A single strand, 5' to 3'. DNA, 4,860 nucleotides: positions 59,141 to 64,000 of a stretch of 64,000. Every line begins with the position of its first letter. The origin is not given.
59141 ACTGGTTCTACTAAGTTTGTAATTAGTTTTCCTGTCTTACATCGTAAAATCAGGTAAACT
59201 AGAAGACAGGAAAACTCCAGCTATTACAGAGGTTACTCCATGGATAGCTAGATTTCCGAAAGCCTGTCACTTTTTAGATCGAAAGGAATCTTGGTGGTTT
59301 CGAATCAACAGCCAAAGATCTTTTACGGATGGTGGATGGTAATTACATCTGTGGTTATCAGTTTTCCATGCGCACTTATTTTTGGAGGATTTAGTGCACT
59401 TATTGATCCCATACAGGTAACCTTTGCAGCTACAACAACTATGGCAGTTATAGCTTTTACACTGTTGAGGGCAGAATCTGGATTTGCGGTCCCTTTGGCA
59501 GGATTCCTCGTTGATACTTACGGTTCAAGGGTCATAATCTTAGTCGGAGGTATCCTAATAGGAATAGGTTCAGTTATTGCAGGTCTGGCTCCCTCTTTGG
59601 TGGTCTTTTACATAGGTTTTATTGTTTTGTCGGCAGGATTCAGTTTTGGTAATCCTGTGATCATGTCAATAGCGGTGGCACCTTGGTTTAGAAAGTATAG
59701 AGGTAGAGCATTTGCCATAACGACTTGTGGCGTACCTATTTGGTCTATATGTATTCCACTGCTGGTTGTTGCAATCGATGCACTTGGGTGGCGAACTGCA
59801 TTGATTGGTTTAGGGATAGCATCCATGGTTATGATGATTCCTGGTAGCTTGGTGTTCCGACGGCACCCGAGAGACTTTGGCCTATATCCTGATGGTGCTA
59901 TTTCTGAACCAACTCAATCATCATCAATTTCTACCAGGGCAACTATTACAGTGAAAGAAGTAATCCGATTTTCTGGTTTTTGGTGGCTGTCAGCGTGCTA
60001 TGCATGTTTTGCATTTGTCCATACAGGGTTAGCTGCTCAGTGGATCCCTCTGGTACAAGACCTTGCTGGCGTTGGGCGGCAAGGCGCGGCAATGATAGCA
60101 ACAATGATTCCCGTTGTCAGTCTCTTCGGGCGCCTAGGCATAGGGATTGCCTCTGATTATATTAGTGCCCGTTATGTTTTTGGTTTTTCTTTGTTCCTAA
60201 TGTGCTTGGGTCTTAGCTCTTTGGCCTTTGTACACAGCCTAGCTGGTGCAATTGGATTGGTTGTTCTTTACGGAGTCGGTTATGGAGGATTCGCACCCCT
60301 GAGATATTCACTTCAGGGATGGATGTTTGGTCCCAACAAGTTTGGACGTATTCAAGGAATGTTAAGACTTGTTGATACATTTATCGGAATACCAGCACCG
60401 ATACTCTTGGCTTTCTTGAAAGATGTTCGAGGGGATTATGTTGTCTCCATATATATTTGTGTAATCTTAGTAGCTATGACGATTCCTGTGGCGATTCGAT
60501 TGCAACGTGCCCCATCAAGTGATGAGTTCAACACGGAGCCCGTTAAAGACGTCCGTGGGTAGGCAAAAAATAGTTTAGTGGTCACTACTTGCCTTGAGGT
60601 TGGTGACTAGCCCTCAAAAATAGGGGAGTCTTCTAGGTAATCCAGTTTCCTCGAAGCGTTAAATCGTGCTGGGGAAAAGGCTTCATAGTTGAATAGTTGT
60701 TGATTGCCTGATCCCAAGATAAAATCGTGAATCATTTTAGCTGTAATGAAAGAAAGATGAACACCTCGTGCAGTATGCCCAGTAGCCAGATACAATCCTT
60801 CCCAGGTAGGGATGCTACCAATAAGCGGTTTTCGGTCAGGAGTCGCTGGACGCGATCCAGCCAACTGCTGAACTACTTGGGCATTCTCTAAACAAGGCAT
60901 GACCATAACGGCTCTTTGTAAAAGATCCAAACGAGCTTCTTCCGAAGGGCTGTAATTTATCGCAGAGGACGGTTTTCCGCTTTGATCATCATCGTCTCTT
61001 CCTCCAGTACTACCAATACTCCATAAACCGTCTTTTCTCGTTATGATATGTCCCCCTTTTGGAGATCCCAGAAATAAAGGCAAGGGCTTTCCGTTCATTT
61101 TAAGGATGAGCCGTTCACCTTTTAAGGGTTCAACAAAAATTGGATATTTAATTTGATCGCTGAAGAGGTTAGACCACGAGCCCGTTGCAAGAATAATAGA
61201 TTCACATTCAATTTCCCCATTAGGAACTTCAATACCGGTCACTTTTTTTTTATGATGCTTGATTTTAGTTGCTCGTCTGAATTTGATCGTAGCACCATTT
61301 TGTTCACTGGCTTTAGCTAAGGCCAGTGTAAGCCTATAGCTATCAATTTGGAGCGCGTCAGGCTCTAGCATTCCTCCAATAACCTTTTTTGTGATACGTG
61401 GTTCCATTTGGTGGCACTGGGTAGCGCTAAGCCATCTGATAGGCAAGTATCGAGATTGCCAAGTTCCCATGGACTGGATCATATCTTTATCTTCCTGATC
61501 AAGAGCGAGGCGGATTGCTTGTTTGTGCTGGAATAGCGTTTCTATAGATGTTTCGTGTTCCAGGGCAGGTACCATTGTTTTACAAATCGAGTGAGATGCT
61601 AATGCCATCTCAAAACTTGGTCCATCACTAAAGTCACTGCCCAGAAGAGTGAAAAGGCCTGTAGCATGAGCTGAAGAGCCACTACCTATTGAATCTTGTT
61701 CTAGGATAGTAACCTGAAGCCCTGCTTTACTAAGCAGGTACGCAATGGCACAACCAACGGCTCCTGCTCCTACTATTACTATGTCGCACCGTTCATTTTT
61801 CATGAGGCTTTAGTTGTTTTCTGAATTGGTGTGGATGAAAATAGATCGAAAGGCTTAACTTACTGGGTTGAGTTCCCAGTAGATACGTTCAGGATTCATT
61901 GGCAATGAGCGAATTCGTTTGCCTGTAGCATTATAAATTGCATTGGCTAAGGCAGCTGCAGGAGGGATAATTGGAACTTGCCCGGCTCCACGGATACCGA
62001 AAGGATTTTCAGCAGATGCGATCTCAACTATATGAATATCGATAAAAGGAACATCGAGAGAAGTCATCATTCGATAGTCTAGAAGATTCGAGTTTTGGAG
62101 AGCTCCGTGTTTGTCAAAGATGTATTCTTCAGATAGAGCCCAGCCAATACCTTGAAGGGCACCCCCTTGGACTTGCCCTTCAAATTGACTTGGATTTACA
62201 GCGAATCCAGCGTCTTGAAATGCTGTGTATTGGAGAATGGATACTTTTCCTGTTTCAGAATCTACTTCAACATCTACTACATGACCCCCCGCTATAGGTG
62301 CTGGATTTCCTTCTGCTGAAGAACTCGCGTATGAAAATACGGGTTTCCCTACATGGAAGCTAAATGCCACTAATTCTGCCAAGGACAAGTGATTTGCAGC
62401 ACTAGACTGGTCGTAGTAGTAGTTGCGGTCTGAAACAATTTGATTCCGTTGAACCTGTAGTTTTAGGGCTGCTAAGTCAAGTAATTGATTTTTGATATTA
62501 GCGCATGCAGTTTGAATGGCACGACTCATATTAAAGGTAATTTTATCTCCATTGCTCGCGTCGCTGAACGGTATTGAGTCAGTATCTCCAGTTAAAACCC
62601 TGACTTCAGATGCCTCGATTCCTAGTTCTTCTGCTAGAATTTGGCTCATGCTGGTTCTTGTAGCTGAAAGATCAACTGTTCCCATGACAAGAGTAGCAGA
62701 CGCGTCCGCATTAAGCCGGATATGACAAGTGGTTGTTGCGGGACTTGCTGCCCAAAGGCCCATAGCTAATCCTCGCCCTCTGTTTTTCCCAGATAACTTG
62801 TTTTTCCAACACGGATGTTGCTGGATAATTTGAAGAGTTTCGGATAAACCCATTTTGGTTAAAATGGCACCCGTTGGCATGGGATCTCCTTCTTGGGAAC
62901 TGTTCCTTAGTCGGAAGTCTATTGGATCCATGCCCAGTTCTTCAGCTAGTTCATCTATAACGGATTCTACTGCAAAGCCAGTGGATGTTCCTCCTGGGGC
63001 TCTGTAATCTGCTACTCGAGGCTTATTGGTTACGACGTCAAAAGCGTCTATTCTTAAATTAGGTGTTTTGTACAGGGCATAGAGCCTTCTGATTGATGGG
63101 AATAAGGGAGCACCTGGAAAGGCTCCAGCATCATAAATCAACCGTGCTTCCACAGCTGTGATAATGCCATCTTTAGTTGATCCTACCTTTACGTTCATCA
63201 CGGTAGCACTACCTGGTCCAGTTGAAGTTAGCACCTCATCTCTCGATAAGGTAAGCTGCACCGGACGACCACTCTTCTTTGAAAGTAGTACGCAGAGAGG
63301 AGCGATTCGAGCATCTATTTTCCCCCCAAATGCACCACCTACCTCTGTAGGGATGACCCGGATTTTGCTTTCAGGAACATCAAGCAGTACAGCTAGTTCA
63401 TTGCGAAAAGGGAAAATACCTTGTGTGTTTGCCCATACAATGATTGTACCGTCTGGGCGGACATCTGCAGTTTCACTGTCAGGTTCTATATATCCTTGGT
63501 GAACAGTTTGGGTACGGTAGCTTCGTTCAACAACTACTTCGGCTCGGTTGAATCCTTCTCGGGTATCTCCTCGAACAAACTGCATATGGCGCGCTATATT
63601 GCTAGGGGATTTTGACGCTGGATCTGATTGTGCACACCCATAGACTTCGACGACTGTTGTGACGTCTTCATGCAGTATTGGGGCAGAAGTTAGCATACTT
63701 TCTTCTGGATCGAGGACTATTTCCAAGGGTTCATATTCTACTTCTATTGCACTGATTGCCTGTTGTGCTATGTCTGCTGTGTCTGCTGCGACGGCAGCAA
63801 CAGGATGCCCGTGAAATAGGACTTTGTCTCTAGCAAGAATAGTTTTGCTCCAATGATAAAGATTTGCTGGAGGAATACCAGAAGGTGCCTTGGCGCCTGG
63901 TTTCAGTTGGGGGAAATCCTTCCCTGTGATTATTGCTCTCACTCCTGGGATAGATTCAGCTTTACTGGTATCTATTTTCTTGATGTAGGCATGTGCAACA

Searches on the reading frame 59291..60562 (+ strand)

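Call 89: search_protein_families(library=pfam, proteins=[window:59291-60562:+], max_evalue=0.00001)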
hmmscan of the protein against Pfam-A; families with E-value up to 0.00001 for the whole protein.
window:59291-60562:+ (423 aa): 1 family
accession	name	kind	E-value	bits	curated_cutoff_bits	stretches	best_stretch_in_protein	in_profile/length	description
PF07690.21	MFS_1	-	2.2e-29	102.9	33.4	2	23-369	4-346/347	Major Facilitator Superfamily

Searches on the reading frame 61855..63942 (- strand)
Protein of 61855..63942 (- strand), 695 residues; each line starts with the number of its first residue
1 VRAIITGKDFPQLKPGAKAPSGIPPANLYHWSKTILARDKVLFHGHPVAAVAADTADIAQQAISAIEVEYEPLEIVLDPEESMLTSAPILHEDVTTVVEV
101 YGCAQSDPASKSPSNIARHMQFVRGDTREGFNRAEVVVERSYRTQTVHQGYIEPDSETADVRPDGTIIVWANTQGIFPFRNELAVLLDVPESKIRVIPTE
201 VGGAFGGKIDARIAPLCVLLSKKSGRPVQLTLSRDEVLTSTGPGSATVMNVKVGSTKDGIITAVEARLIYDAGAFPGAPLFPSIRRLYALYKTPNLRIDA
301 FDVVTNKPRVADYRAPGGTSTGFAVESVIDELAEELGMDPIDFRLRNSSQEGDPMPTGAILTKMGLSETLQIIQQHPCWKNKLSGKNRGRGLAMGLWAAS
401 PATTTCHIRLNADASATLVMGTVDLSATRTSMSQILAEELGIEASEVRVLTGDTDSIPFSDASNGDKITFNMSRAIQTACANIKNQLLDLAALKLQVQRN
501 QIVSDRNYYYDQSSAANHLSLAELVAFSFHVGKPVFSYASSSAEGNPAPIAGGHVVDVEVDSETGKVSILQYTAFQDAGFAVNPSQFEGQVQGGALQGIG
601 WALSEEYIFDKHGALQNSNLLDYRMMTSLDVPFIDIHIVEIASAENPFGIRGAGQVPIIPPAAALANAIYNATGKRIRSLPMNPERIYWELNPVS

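Call 81: find_encoding_contigs(protein=window:61855-63942:-, flank=10000, max_places=1)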
Protein window:61855-63942:- (695 aa): no gene with exactly this product is on record in the collection.

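Call 89: search_protein_families(library=pfam, proteins=[window:61855-63942:-], max_evalue=0.00001)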
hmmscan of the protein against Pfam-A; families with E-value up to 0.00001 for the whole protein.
window:61855-63942:- (695 aa): 3 families
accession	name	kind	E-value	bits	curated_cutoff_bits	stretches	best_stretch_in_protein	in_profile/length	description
PF02738.23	MoCoBD_1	-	7.4e-66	222.2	27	1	112-347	5-243/244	Molybdopterin cofactor-binding domain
PF20256.3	MoCoBD_2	-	5.6e-55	187.3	27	1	385-632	22-283/283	Molybdopterin cofactor-binding domain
PF01315.27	Ald_Xan_dh_C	-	3.1e-11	44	31.3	1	3-74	46-110/110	Aldehyde oxidase and xanthine dehydrogenase, a/b hammerhead domain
